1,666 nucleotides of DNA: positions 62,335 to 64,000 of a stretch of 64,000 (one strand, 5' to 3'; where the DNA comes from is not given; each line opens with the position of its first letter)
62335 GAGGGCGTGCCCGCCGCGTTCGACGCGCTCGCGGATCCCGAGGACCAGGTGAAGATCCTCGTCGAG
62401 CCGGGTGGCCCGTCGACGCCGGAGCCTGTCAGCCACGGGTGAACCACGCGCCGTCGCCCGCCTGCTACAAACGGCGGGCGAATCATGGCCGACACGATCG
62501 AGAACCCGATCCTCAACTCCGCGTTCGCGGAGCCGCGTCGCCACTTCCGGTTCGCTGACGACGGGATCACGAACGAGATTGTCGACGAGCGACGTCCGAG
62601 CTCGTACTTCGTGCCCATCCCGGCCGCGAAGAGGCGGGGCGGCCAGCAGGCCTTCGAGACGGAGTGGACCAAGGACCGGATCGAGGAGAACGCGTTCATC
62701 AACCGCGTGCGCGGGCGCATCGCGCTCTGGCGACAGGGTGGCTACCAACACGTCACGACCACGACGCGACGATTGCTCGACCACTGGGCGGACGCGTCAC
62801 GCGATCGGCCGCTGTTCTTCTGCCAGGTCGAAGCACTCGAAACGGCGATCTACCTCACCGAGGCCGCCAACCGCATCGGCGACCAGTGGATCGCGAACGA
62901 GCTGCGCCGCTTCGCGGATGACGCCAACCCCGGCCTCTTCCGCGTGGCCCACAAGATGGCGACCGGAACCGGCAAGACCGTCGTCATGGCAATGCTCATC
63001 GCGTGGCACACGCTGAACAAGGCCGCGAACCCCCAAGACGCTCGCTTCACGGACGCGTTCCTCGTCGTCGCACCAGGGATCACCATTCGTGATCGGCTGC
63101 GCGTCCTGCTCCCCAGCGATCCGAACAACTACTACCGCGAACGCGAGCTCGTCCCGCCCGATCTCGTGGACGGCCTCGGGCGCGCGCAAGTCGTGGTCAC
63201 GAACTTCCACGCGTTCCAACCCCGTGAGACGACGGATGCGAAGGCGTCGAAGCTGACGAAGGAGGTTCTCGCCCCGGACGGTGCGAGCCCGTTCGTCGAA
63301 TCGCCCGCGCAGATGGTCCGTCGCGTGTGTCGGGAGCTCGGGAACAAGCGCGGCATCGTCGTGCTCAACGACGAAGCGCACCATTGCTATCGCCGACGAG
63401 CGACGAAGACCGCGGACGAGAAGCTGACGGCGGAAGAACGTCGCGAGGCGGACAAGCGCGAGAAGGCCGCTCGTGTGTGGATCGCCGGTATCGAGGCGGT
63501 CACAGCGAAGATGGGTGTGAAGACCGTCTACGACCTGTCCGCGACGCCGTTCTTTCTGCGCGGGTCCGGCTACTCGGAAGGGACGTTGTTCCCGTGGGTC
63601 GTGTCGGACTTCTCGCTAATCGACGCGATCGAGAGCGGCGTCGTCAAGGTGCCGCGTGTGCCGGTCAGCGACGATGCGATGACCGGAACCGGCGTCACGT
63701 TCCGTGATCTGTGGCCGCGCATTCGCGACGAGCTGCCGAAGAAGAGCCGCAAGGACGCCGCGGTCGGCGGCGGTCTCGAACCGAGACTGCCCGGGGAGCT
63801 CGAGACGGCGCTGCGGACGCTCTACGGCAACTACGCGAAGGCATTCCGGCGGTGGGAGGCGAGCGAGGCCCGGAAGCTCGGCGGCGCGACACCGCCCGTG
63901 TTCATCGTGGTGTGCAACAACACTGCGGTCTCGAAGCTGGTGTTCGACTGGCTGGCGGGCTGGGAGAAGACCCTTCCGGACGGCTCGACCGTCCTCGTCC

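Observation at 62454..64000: Lower-GC type III Res-like helicase-nuclease ORF, missing from the ORF track and truncated by the window edge: probable start of a defence island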

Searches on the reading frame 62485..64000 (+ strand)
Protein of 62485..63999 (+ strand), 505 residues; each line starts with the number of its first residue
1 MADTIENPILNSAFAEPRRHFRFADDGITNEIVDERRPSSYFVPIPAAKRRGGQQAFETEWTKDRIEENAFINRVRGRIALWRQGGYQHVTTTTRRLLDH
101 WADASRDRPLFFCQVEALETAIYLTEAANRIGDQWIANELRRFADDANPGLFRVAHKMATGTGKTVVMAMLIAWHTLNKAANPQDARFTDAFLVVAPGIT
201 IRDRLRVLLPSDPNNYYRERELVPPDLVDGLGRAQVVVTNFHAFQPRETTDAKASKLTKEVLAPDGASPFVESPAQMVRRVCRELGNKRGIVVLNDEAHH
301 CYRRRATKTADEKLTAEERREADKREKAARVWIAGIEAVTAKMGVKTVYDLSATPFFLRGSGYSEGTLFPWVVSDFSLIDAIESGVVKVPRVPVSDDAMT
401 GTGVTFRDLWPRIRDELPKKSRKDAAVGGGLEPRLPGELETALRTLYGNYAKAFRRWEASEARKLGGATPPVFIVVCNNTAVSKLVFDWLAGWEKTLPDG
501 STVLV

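Call 4: search_protein_families(library=pfam, proteins=[window:62485-64000:+], max_evalue=0.1)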
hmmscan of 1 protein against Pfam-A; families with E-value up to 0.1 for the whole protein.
window:62485-64000:+ (505 aa): 2 families
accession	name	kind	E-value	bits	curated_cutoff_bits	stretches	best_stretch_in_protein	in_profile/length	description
PF04851.21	ResIII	-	2.6e-09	37.6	22.5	1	148-312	20-141/164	Type III restriction enzyme, res subunit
PF13401.12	AAA_22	-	0.0022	18.7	27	1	160-314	14-104/130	AAA domain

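Call 5: search_protein_families(library=ncbifam, proteins=[window:62485-64000:+], max_evalue=0.1)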
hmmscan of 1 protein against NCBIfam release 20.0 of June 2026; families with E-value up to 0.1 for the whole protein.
window:62485-64000:+ (505 aa): 1 family
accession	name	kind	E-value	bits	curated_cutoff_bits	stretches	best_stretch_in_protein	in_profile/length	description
NF046055.1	restr_BPTD_3080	equivalog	9.6e-188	626.2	800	1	5-492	1-484/970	BPTD_3080 family restriction endonuclease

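Call 6: search_protein_families(library=padloc, proteins=[window:62485-64000:+], max_evalue=0.1)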
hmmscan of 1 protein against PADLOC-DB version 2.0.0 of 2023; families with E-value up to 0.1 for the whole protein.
window:62485-64000:+ (505 aa): 2 families
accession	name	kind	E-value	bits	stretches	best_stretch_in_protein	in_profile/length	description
PDLC03651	REase_III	-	0.03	10.3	1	153-313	70-211/873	Type III restriction enzyme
PDLC02707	PbeA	-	0.07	9.7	0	156-179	273-294/672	PbeA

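Call 8: find_related_loci(query=window:62485-64000:+, collection=genome_contigs, flank=10000)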
Query window:62485-64000:+ (505 aa) in genome_contigs; peptide patterns used: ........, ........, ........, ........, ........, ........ (x = any residue, [..] = any of these).
600 stretches matched a pattern (row limit reached: there are more); 591 encode a relative of the query (tblastn E <= 1e-3); the best 80 are kept; 80 distinct loci.
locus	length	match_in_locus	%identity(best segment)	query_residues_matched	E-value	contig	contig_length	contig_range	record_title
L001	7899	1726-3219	67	5-505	0e+0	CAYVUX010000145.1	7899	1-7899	MAG TPA_asm: uncultured Desulfobacteraceae bacterium isolate SRP141376_co1_261 genome assembly, contig: NODE_16075_lengt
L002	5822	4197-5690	70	5-505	0e+0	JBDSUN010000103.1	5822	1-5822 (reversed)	MAG: Acidimicrobiales bacterium isolate cluster1_bin.582 k127_3364190, whole genome shotgun sequence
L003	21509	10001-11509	67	1-505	0e+0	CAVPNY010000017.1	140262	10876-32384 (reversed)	MAG: uncultured Chloroflexia bacterium isolate MFD00032.bin.3.204 genome assembly, contig: contig_50505, whole genome sh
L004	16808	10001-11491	66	4-504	0e+0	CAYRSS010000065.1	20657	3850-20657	MAG TPA_asm: uncultured Phycisphaeraceae bacterium isolate SRP329715_co1_283 genome assembly, contig: NODE_3766_length_2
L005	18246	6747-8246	65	1-503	0e+0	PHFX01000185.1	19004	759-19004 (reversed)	MAG: Candidatus Brocadia sp. WS118 scaffold_66, whole genome shotgun sequence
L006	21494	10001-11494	68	5-505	0e+0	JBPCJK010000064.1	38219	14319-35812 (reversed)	MAG: Acidimicrobiales bacterium isolate TH_ant_mag_24 S1Ck127_3067623_flag_0_multi_24.2935_len_38219, whole genome shotg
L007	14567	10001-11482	66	5-504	0e+0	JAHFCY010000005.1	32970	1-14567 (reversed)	MAG: Candidatus Lindowbacteria bacterium isolate nzgw232 NODE_941_length_32971_cov_2.953303, whole genome shotgun sequen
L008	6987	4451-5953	67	5-505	0e+0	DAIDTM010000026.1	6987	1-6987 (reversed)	MAG TPA_asm: Anaerolineae bacterium isolate clean1805 k141_560334, whole genome shotgun sequence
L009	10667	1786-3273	66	4-503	0e+0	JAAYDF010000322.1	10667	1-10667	MAG: Phycisphaerae bacterium isolate AS06rmzACSIP_537 600014_AS06, whole genome shotgun sequence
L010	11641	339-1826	66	4-503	0e+0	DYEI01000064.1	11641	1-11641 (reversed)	MAG TPA_asm: Anaerolinea sp. isolate Tomsk_2_67_199 Tomsk_k141_11012, whole genome shotgun sequence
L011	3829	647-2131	65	5-503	0e+0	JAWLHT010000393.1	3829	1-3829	MAG: Candidatus Latescibacterota bacterium isolate 30dZY2.bin.79 NODE_29813_length_3829_cov_3.774531, whole genome shotg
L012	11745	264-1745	65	5-503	0e+0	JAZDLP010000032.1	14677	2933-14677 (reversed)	MAG: Planctomycetota bacterium isolate MEGAHIT-group-0.607 k141_80395, whole genome shotgun sequence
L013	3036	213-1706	64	5-505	0e+0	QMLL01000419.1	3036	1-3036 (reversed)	MAG: Deltaproteobacteria bacterium isolate B119_G9 B119_Guay9_scaffold_80087, whole genome shotgun sequence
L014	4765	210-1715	63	1-505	0e+0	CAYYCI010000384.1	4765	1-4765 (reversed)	MAG TPA_asm: uncultured Planctomycetota bacterium isolate binchicken_co256_285 genome assembly, contig: NODE_57881_lengt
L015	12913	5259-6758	66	5-505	0e+0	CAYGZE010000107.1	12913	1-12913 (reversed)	MAG TPA_asm: uncultured Anaerolineales bacterium isolate ERP119294_co1_415 genome assembly, contig: NODE_6479_length_129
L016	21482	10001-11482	67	5-504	0e+0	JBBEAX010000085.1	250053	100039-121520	MAG: Acidimicrobiia bacterium isolate LejiaF_67_42 Lejia_F_64_length_250053_cov_23, whole genome shotgun sequence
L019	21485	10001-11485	65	5-503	0e+0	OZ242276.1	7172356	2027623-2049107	MAG: Bryobacterales bacterium isolate 6a17fdd1-799e-4b89-b3db-5c5ff6fa14e9 genome assembly, chromosome: 1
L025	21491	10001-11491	64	5-502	0e+0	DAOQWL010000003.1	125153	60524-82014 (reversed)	MAG TPA_asm: Sedimentisphaerales bacterium isolate AMR_MDS_1063 NODE_119_length_125153_cov_13.187381, whole genome shotg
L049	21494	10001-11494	61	5-505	0e+0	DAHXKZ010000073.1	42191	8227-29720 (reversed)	MAG TPA_asm: Phycisphaerales bacterium isolate clean1584 k141_593664, whole genome shotgun sequence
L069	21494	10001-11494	58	5-504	6e-180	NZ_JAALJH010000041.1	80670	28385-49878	Aquisphaera insulae strain JC669 41, whole genome shotgun sequence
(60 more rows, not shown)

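Call 12: search_protein_families(library=pfam, proteins=[L016:9929-12940:+, L016:12937-15555:+, L016:8151-9605:-, L006:7995-9863:+, L006:9980-13699:+, L006:15571-16590:+], max_evalue=0.001)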
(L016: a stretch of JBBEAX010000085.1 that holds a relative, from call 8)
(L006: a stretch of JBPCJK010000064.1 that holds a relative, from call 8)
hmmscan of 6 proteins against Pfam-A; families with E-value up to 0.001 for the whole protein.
L016:9929-12940:+ (1003 aa): 1 family
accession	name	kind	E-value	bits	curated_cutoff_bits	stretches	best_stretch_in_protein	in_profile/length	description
PF04851.21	ResIII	-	7.5e-09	36.1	22.5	1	169-320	21-140/164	Type III restriction enzyme, res subunit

L016:12937-15555:+ (872 aa): 1 family
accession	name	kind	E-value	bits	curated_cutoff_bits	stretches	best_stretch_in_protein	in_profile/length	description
PF01555.25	N6_N4_Mtase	-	5.9e-29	102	26.7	1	155-479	1-218/221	DNA methylase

L016:8151-9605:- (484 aa): 0 families

L006:7995-9863:+ (622 aa): 16 families
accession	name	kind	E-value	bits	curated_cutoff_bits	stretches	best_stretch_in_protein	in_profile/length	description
PF00005.33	ABC_tran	-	6.9e-48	163.2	25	2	44-164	2-137/137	ABC transporter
PF13304.12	AAA_21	-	1.3e-19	71.9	27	1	333-350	3-20/304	AAA domain, putative AbiEii toxin, Type IV TA system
PF02463.25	SMC_N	-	1.1e-09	38.5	40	0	333-347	28-42/220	RecF/RecN/SMC N terminal domain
PF13555.12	AAA_29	-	4.7e-09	36.3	27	1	330-349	23-42/61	P-loop containing region of AAA domain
PF13476.12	AAA_23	-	6.4e-07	30.6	27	0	320-349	11-39/201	AAA domain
PF16326.10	ABC_tran_CTD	-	6.8e-07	29.9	32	1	558-618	7-69/69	ABC transporter C-terminal domain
PF06414.18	Zeta_toxin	-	5.3e-06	26.5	22.3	0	58-87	21-50/199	Zeta toxin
PF13191.12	AAA_16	-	1e-05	26.6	32.6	0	334-464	29-161/167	AAA ATPase domain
PF03308.22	MeaB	-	1.2e-05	25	23.1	0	26-73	6-53/273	Methylmalonyl Co-A mutase-associated GTPase MeaB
PF13175.12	AAA_15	-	8e-05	22.8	32.1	0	334-349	28-43/374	AAA ATPase domain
PF01926.29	MMR_HSR1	-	0.0001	22.9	21.9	0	56-78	2-24/113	50S ribosome-binding GTPase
PF00006.31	ATP-synt_ab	-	0.00016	21.8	29.5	0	45-77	6-38/213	ATP synthase alpha/beta family, nucleotide-binding domain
PF13401.12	AAA_22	-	0.0002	22.1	27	0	58-187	10-120/130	AAA domain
PF13238.12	AAA_18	-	0.00021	22.2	29.4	0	334-353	3-22/128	AAA domain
PF05729.18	NACHT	-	0.00051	20.3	26.7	0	58-75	5-22/167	NACHT domain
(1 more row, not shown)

L006:9980-13699:+ (1239 aa): 2 families
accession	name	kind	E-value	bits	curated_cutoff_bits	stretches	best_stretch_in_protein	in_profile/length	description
PF01555.25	N6_N4_Mtase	-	5e-25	89.2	26.7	1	579-861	24-217/221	DNA methylase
PF04851.21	ResIII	-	9.2e-10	39.1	22.5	1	151-302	21-139/164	Type III restriction enzyme, res subunit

L006:15571-16590:+ (339 aa): 2 families
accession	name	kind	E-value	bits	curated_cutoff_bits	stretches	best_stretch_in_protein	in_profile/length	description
PF01118.30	Semialdhyde_dh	-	3.3e-05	24.7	26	1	3-94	2-99/121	Semialdehyde dehydrogenase, NAD binding domain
PF03807.23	F420_oxidored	-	4.6e-05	24.4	21.6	1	3-91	2-91/94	NADP oxidoreductase coenzyme F420-dependent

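Call 13: search_protein_families(library=ncbifam, proteins=[L016:9929-12940:+, L016:12937-15555:+, L016:8151-9605:-, L006:7995-9863:+, L006:9980-13699:+, L006:15571-16590:+], max_evalue=0.001)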
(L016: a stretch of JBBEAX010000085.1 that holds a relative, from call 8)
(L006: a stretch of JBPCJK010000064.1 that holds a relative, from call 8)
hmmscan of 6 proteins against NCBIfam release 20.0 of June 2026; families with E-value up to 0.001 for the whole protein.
L016:9929-12940:+ (1003 aa): 2 families
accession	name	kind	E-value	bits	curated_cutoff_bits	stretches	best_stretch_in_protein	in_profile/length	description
NF046055.1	restr_BPTD_3080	equivalog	0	1169.1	800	1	25-993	1-966/970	BPTD_3080 family restriction endonuclease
NF053632.1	heli_RadD_YejH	equivalog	0.00039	18.8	720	1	607-652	298-343/573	DNA repair helicase RadD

L016:12937-15555:+ (872 aa): 3 families
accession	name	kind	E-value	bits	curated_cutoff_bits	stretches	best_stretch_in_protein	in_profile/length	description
NF050803.1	DnaMtaseCcrMCaul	equivalog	8.5e-16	57.8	830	1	418-486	181-249/350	adenine-specific DNA-methyltransferase CcrM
NF008572.0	PRK11524.1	equivalog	4.7e-09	35.8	292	1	426-483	198-255/294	adenine-specific DNA-methyltransferase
NF010253.0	PRK13699.1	subfamily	3.5e-06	26.8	244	0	430-472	151-193/226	DNA methyltransferase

L016:8151-9605:- (484 aa): 0 families

L006:7995-9863:+ (622 aa): 207 families (the best 25 are shown)
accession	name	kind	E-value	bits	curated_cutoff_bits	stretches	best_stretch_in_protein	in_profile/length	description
NF000355.4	ribo_prot_ABC_F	equivalog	1.7e-125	419.7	380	3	27-258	2-241/499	ribosomal protection-like ABC-F family protein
TIGR03719.1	ABC_ABC_ChvD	subfamily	2.4e-113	379.6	806.75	2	129-511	155-535/552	energy-dependent translational throttle protein EttA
NF008775.0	PRK11819.1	equivalog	3e-113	379.3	599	2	130-512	158-538/556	energy-dependent translational throttle protein EttA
NF050005.1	ABC_ATPase_Uup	equivalog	6.3e-96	322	900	2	128-616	149-632/636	ATP-binding cassette ATPase Uup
NF008358.0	PRK11147.1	equivalog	1.2e-87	294.6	936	2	126-616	147-628/635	ABC transporter ATP-binding protein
NF000171.1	ABCF_producer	exception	1.6e-83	281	800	4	129-244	157-273/541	TlrC/CarA/OleB/SrmB family ABC-F type ribosomal protection protein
NF007921.0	PRK10636.1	equivalog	1.3e-75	254.9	917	2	116-620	129-628/638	ABC transporter ATP-binding protein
NF011646.0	PRK15064.1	equivalog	2.5e-69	234.1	762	2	116-505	135-523/530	ABC-F family ATPase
NF000166.1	ABCF_CarA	exception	4.9e-67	226.3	1050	4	127-244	165-283/556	ABC-F type ribosomal protection protein Car(A)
NF000168.2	ABCF_Msr_all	exception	2.3e-64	217.7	680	2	28-240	6-206/487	Msr family ABC-F type ribosomal protection protein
NF000170.2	ABCF_Vga_all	exception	4.5e-64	216.8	725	4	132-230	380-478/521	Vga family ABC-F type ribosomal protection protein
NF000169.2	ABCF_Sal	exception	3.3e-56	191.1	725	3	308-481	321-493/542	Sal family ABC-F type ribosomal protection protein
NF000514.1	ABCF_OptrA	exception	1.2e-53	182.5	1450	2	133-509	180-551/655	ABC-F type ribosomal protection protein OptrA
NF000167.2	ABCF_Lsa_all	exception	1.3e-53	182.7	750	3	315-510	17-206/492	Lsa family ABC-F type ribosomal protection protein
NF043038.1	ABCF_CplR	exception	2.1e-50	171.9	780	2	29-232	3-192/544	ABC-F type ribosomal protection protein CplR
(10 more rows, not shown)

L006:9980-13699:+ (1239 aa): 4 families
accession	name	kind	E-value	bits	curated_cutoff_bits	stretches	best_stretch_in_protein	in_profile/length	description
NF046055.1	restr_BPTD_3080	equivalog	2.2e-198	661.4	800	1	8-571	1-550/970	BPTD_3080 family restriction endonuclease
NF050803.1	DnaMtaseCcrMCaul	equivalog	3.2e-12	46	830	1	803-868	183-248/350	adenine-specific DNA-methyltransferase CcrM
NF008572.0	PRK11524.1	equivalog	7.8e-07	28.5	292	1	808-867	197-256/294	adenine-specific DNA-methyltransferase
NF010253.0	PRK13699.1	subfamily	0.00015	21.5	244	1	793-855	131-193/226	DNA methyltransferase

L006:15571-16590:+ (339 aa): 0 families

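Call 24: search_protein_families(library=padloc, proteins=[L016:12937-15555:+], max_evalue=0.1)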
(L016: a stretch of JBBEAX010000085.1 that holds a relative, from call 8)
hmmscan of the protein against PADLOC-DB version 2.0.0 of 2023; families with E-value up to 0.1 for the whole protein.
L016:12937-15555:+ (872 aa): 58 families (the best 25 are shown)
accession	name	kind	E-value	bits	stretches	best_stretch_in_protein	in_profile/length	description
PDLC03632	MTase_III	-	9.6e-277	918.9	2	54-544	78-589/983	Type III methyltransferase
PDLC03354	MTase_II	-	1.6e-44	150.6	2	131-288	61-209/425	Type II methyltransferase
PDLC03636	MTase_III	-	9.2e-39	131.6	3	202-292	90-180/575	Type III methyltransferase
PDLC03633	MTase_III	-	2.6e-31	107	2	53-262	16-203/616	Type III methyltransferase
PDLC03635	MTase_III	-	4.5e-31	106.3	2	124-295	212-358/708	Type III methyltransferase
PDLC03644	MTase_III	-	5.7e-31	105.9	1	118-484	26-393/542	Type III methyltransferase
PDLC03300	MTase_II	-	5.3e-27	92.7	2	153-299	29-176/302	Type II methyltransferase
PDLC03339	MTase_II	-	2.2e-25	87.2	2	421-484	208-271/399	Type II methyltransferase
PDLC03638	MTase_III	-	8.5e-25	85.2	1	209-472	430-665/816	Type III methyltransferase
PDLC03634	MTase_III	-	2e-24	84.5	1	130-457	94-423/621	Type III methyltransferase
PDLC03371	MTase_II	-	5.6e-23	79.8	2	419-485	187-253/260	Type II methyltransferase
PDLC03641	MTase_III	-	7.9e-21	72.2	1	128-457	102-425/657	Type III methyltransferase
PDLC03637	MTase_III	-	1.1e-16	58.6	1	149-458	138-433/513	Type III methyltransferase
PDLC03738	oMTase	-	1.8e-16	57.8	2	418-487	199-268/376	orphan methyltransferase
PDLC03216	MTase_II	-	5.8e-16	56.4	2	419-486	190-257/364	Type II methyltransferase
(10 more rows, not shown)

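Call 31: search_protein_families(library=pfam, alignment_id=A1, max_evalue=0.0001)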
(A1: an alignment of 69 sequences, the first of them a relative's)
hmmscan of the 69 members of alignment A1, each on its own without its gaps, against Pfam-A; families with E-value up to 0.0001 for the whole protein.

A. member 1, L003:13469-13852:+ (128 aa): 0 families

B. families by the number of members that match (of 69 scanned): 33 families (the first 25 are shown)
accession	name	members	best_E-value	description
PF07505.17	DUF5131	4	7.1e-104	Protein of unknown function (DUF5131)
PF03235.19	GmrSD_N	4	1.5e-29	GmrSD restriction endonuclease, N-terminal domain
PF13304.12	AAA_21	4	2.8e-21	AAA domain, putative AbiEii toxin, Type IV TA system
PF13175.12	AAA_15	4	1.5e-20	AAA ATPase domain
PF13476.12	AAA_23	4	1.3e-07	AAA domain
PF01909.29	NTP_transf_2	3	3.7e-20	Nucleotidyltransferase domain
PF18765.7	Polbeta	3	2.9e-14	Polymerase beta, Nucleotidyltransferase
PF02463.25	SMC_N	3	2.2e-11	RecF/RecN/SMC N terminal domain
PF13784.11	Fic_N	2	2.2e-26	Fic/DOC family N-terminal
PF02661.23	Fic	2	2.2e-18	Fic/DOC family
PF12686.12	DUF3800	2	2e-12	Protein of unknown function (DUF3800)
PF08902.16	DUF1848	1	7.9e-91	Domain of unknown function (DUF1848)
PF06250.17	YhcG_C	1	5.4e-56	YhcG PDDEXK nuclease domain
PF00884.28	Sulfatase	1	3e-50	Sulfatase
PF10592.14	AIPR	1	4.5e-44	AIPR protein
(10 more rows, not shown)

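Call 52: search_protein_families(library=pfam, proteins=[L049:13881-15665:+, L049:15665-16669:+, L049:16672-17427:+, L010:3340-4971:+, L069:13115-14302:+, L004:13011-15239:+, L025:13021-14220:+, L019:13228-15435:+], max_evalue=0.01)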
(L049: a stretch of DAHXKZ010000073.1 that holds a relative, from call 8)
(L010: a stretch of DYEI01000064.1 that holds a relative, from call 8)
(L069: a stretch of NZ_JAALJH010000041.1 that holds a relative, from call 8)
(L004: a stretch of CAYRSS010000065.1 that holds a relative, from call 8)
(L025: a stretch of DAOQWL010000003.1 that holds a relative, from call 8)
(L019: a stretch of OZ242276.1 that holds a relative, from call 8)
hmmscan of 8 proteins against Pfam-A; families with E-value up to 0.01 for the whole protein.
L049:13881-15665:+ (595 aa): 6 families
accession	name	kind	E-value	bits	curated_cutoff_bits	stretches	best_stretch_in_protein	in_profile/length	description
PF13304.12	AAA_21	-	6.8e-20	72.8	27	2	252-340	213-303/304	AAA domain, putative AbiEii toxin, Type IV TA system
PF13175.12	AAA_15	-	2.1e-18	67.6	32.1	2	16-57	1-44/374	AAA ATPase domain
PF02463.25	SMC_N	-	1e-08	35.3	40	1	273-344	137-206/220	RecF/RecN/SMC N terminal domain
PF13476.12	AAA_23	-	4e-06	28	27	1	19-58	1-41/201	AAA domain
PF00005.33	ABC_tran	-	0.00033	21.7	25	0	32-57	7-32/137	ABC transporter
PF13555.12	AAA_29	-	0.0074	16.5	27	0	17-53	1-39/61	P-loop containing region of AAA domain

L049:15665-16669:+ (335 aa): 0 families

L049:16672-17427:+ (252 aa): 2 families
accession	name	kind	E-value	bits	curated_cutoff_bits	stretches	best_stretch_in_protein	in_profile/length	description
PF07505.17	DUF5131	-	7.1e-104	347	28.9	1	5-234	2-243/243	Protein of unknown function (DUF5131)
PF17338.8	GP88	-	0.00024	21.5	24.4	1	20-152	38-180/230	Gene product 88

L010:3340-4971:+ (544 aa): 1 family
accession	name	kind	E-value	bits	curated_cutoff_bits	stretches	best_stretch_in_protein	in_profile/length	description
PF03235.19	GmrSD_N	-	1.5e-29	104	33.2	1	11-227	4-194/199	GmrSD restriction endonuclease, N-terminal domain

L069:13115-14302:+ (396 aa): 2 families
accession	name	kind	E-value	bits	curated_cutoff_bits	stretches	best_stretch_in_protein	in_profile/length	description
PF13784.11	Fic_N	-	4.2e-24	84.8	26.7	1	44-124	2-81/82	Fic/DOC family N-terminal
PF02661.23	Fic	-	2.2e-18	67.3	24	1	132-238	1-93/93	Fic/DOC family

L004:13011-15239:+ (743 aa): 1 family
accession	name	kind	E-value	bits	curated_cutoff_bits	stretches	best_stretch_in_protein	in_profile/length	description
PF20990.2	DUF2207_C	-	0.0026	17.9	33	1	585-725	65-194/247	Predicted membrane protein (DUF2207) C-terminal domain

L025:13021-14220:+ (400 aa): 2 families
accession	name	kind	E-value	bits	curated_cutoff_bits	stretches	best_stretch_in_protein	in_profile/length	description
PF06250.17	YhcG_C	-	5.4e-56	189.2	32.5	1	226-374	2-148/157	YhcG PDDEXK nuclease domain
PF17761.7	DUF1016_N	-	3.7e-29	102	32.8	1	26-201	3-137/137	DUF1016 N-terminal domain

L019:13228-15435:+ (736 aa): 0 families
